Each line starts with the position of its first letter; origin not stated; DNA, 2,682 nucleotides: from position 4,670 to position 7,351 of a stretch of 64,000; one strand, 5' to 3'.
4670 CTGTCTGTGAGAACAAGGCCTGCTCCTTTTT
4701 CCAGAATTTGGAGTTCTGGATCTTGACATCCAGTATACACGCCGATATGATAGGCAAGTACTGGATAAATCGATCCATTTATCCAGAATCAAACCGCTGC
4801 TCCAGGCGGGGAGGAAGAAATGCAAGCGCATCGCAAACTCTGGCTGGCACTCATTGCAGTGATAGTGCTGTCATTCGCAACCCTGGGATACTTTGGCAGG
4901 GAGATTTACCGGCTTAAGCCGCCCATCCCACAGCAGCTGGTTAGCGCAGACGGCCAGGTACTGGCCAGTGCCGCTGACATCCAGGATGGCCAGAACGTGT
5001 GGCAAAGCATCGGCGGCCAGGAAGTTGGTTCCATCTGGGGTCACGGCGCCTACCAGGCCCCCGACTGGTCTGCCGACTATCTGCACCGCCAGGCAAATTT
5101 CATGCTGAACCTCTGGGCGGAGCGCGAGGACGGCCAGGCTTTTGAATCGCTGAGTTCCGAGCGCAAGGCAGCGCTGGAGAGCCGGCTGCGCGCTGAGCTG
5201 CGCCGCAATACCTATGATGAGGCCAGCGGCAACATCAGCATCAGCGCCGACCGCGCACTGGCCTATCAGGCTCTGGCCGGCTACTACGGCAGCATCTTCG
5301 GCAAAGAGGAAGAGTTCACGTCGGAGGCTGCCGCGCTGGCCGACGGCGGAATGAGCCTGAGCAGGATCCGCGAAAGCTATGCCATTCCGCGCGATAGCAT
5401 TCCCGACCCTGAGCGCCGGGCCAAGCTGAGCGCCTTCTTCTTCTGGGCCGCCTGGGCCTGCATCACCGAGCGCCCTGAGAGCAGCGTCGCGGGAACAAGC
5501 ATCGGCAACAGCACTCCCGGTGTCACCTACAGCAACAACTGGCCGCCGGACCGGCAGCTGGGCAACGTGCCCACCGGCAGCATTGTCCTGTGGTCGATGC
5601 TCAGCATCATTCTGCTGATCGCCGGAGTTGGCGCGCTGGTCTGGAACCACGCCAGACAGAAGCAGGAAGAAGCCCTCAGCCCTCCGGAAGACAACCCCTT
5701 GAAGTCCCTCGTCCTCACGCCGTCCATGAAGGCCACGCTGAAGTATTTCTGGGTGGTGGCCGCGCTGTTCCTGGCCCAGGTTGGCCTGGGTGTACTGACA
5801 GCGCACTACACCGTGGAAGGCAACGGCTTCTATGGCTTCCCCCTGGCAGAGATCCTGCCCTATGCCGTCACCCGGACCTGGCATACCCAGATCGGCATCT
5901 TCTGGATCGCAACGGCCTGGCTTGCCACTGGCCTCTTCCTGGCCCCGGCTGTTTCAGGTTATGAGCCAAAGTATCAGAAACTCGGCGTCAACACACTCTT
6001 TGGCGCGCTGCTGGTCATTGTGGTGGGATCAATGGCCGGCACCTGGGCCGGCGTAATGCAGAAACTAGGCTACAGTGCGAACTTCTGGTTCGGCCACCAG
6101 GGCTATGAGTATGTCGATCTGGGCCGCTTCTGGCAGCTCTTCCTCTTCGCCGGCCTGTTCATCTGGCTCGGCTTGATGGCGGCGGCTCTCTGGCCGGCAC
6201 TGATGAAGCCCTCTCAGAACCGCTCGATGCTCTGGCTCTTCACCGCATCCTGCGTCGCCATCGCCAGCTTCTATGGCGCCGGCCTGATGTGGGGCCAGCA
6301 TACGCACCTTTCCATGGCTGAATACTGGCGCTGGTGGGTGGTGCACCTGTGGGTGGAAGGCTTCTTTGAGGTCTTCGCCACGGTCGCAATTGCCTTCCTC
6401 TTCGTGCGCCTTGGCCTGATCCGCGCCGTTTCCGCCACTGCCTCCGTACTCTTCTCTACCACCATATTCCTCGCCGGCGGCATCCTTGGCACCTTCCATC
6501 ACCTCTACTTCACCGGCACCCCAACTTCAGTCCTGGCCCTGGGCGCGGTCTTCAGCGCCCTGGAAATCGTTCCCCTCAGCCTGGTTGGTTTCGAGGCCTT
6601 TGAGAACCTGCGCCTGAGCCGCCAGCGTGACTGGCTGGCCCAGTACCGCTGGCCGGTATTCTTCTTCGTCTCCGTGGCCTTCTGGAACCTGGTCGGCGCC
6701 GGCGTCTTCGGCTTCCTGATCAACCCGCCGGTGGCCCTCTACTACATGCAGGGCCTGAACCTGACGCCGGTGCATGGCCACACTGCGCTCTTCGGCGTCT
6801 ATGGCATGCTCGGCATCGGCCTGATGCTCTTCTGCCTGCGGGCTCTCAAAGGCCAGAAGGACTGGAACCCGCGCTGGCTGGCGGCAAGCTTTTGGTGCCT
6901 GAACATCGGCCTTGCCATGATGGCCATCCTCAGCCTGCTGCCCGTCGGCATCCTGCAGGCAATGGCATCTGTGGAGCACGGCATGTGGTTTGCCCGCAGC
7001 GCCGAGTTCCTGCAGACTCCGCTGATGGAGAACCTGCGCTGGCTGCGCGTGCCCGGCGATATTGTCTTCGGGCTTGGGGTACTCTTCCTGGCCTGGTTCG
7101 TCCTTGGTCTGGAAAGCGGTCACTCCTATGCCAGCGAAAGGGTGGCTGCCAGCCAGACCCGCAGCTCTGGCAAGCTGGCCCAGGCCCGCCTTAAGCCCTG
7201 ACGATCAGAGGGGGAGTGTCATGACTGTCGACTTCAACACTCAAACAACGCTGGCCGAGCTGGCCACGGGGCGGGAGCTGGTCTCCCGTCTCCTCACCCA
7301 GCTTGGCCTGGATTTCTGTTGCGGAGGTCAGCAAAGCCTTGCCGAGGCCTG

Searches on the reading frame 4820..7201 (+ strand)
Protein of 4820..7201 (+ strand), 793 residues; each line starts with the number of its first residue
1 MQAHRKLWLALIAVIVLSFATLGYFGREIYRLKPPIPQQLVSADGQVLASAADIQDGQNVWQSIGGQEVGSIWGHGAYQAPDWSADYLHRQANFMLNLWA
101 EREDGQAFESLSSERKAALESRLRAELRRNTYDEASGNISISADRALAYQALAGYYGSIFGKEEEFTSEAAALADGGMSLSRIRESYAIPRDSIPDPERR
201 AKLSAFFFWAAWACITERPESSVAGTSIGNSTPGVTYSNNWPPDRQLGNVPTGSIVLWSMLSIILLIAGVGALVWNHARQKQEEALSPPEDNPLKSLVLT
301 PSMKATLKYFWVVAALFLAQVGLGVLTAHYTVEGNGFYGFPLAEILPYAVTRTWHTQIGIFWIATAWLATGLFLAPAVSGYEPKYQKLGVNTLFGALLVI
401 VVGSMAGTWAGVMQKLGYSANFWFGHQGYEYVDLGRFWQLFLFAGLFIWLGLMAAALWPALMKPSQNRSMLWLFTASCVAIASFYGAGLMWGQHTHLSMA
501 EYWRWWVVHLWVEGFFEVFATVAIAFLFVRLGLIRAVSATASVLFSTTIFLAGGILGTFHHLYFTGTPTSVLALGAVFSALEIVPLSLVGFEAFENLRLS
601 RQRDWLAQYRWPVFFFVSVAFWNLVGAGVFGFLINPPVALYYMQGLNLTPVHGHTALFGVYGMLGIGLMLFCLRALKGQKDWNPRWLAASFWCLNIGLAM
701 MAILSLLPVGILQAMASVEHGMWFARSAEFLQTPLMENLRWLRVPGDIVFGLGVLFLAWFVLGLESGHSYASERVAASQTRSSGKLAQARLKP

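Call 64: search_protein_families(library=pfam, proteins=[window:4820-7201:+], max_evalue=0.0001)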
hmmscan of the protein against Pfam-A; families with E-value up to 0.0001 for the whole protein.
window:4820-7201:+ (793 aa): 2 families
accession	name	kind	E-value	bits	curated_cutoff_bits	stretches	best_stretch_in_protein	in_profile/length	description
PF00115.25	COX1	-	4.2e-60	204.3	34.8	1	305-749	2-436/436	Cytochrome C and Quinol oxidase polypeptide I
PF22085.1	NorB_cytochrome_c-like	-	5.3e-59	200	29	1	37-242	1-180/181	Nitric oxide reductase subunit B, cytochrome c-like domain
